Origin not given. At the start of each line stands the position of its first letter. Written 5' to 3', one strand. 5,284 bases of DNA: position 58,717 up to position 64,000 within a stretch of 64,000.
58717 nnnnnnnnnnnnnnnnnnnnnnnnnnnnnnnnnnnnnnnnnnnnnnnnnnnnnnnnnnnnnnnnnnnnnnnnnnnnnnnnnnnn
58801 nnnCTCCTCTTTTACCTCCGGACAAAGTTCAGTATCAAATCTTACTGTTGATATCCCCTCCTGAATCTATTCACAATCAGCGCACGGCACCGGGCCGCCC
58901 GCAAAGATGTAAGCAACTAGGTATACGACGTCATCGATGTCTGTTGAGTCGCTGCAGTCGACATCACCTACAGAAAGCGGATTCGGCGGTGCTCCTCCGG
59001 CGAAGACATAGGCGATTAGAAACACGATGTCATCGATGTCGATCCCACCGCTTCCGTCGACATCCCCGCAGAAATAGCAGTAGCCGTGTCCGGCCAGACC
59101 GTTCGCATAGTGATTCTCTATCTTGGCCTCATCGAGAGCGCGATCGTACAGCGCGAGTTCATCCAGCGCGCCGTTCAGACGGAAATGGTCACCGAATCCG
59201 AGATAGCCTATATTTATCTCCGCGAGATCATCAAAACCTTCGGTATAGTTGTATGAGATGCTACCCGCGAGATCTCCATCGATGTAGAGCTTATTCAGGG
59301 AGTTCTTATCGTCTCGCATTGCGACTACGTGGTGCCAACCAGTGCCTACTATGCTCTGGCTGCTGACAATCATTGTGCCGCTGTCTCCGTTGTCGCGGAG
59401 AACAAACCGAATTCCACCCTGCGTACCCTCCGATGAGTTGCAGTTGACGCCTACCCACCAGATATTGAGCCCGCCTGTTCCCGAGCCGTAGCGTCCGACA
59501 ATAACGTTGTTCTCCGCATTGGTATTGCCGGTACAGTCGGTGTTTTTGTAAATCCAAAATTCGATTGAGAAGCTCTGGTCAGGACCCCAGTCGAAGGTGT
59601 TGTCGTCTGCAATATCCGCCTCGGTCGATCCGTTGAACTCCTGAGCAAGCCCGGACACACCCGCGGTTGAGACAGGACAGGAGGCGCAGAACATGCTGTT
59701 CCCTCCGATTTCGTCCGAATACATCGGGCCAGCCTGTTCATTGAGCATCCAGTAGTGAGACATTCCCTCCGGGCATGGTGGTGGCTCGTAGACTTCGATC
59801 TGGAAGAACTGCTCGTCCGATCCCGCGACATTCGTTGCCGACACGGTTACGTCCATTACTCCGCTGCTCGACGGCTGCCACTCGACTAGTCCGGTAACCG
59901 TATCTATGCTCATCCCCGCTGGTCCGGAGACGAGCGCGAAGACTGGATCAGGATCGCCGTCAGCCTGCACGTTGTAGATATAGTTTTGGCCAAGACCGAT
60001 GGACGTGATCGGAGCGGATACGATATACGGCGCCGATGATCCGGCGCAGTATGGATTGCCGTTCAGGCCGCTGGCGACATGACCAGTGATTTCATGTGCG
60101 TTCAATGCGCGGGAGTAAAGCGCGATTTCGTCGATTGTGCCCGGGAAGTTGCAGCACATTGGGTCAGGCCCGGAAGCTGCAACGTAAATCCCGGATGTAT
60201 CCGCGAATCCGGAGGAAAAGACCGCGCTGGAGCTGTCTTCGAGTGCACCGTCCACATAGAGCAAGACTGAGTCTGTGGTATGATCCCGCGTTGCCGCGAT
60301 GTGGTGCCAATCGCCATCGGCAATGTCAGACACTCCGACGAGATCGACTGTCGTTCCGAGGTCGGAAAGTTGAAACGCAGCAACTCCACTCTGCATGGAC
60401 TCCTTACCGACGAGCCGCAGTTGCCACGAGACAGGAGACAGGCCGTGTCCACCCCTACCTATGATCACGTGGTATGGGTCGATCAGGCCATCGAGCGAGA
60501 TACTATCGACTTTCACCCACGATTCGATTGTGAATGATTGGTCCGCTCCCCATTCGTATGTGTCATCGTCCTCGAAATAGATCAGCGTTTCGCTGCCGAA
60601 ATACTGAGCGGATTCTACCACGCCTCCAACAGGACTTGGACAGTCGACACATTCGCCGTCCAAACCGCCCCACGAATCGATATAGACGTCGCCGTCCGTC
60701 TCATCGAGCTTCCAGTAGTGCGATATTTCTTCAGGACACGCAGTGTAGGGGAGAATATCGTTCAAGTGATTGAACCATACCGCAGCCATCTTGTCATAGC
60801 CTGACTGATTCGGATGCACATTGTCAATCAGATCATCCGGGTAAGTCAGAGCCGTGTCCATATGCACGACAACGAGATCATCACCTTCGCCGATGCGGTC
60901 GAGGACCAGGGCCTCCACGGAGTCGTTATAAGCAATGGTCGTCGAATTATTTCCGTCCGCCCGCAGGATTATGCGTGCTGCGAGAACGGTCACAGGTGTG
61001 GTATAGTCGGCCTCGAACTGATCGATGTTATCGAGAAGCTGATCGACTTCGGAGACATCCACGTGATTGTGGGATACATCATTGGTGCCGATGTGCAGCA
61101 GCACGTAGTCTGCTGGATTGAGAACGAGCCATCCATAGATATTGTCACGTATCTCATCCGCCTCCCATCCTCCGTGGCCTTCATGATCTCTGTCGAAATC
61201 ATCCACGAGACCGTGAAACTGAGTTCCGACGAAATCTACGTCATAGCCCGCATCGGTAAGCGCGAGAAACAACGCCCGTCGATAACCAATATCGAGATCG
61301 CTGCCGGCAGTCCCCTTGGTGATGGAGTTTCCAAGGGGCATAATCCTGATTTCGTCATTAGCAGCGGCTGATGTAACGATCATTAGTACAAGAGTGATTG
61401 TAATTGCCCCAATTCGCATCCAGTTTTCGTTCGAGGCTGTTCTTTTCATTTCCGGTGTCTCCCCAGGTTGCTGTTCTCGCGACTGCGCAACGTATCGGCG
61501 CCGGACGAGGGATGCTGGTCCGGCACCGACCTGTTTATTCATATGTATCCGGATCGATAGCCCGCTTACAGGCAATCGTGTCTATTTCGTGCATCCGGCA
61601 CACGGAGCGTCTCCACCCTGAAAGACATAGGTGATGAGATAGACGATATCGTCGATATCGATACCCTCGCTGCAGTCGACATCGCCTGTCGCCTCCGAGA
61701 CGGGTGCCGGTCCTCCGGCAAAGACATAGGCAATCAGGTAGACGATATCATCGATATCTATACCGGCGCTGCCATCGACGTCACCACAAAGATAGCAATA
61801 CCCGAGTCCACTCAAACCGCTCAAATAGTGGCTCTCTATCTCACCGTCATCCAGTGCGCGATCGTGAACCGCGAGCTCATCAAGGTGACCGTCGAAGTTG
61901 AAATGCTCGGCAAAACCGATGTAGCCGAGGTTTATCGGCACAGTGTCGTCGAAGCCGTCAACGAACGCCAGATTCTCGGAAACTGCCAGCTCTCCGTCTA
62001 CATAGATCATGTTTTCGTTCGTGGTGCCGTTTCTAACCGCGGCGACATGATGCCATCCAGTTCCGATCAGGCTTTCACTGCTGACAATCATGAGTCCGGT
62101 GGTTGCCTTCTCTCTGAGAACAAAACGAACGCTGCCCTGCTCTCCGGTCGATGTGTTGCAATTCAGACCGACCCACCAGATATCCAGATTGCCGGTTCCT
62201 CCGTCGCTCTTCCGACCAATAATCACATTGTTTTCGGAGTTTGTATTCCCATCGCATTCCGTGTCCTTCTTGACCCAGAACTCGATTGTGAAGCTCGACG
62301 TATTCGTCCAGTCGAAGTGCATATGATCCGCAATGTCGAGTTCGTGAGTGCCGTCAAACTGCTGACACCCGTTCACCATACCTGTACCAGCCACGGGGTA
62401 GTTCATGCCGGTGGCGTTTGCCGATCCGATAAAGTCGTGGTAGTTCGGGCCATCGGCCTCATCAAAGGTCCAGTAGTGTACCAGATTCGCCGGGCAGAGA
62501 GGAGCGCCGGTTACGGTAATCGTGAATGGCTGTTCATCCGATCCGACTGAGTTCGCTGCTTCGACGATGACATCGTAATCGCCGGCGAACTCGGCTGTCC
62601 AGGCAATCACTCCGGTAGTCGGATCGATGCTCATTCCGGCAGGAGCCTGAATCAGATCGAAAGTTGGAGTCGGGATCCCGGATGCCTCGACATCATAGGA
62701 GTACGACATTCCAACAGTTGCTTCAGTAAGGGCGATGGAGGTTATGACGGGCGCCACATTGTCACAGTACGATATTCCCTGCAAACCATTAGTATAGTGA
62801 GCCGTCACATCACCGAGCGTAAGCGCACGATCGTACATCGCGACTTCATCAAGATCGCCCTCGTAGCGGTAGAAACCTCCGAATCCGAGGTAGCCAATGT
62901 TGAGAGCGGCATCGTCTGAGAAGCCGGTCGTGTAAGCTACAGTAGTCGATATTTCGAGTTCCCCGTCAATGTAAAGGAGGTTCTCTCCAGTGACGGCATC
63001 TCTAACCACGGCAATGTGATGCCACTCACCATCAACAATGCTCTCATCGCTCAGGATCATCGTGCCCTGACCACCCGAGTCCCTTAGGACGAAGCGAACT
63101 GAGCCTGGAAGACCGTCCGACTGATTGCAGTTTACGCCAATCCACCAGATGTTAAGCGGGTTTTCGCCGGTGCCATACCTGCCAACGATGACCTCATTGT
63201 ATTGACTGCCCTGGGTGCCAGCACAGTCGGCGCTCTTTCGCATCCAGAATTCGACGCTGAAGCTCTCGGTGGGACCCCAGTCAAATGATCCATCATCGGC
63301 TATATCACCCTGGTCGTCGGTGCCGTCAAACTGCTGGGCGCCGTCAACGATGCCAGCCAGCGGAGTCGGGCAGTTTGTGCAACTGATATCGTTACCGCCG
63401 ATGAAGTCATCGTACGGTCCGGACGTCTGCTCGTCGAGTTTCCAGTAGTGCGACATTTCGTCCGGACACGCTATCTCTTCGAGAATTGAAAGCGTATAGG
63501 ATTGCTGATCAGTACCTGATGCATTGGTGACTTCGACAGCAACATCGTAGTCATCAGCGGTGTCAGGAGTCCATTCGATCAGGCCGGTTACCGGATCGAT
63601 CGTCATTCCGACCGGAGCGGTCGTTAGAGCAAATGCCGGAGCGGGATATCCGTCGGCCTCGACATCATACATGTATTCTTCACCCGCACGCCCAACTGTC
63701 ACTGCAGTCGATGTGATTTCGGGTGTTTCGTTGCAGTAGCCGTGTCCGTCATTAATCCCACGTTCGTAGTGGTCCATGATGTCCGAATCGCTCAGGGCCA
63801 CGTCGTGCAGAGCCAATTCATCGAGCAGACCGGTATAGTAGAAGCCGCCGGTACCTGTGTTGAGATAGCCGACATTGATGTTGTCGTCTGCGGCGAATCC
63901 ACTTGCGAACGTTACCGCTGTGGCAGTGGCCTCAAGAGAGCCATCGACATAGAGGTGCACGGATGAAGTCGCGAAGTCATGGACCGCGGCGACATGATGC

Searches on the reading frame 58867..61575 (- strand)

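Call 11: search_protein_families(library=pfam, proteins=[window:58867-61575:-], max_evalue=0.001)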
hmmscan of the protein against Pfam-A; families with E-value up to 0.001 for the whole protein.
window:58867-61575:- (902 aa): 6 families
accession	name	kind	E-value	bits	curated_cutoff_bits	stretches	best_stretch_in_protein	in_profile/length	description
PF13385.13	Laminin_G_3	-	2.8e-38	131.9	27.6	2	345-496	16-150/151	Concanavalin A-like lectin/glucanases superfamily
PF07953.20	Toxin_R_bind_N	-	1.6e-08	34.9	23.8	0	644-772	29-150/191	Clostridium neurotoxin, N-terminal receptor binding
PF13472.12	Lipase_GDSL_2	-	2.1e-08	35.3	32.9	1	81-261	2-177/178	GDSL-like Lipase/Acylhydrolase family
PF05345.18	He_PIG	-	3.1e-07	31.2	24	1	516-595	2-95/96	Putative Ig domain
PF00657.28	Lipase_GDSL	-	5.2e-06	27.2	23.6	1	150-265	72-206/208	GDSL-like Lipase/Acylhydrolase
PF02210.31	Laminin_G_2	-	0.00052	20.9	22.9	0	408-450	40-80/126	Laminin G domain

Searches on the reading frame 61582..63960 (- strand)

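Call 11: search_protein_families(library=pfam, proteins=[window:61582-63960:-], max_evalue=0.001)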
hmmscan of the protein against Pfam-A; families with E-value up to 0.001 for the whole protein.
window:61582-63960:- (792 aa): 5 families
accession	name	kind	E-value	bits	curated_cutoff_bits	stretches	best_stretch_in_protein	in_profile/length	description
PF13385.13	Laminin_G_3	-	1.3e-44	152.4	27.6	3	212-385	1-150/151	Concanavalin A-like lectin/glucanases superfamily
PF05345.18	He_PIG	-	1.7e-19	70.5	24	2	403-484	1-96/96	Putative Ig domain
PF07953.20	Toxin_R_bind_N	-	1.1e-08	35.4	23.8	0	229-338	51-150/191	Clostridium neurotoxin, N-terminal receptor binding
PF02210.31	Laminin_G_2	-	1.2e-06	29.5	22.9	0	286-340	28-80/126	Laminin G domain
PF00801.26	PKD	-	0.00046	20.6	23.5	0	399-483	7-80/80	PKD domain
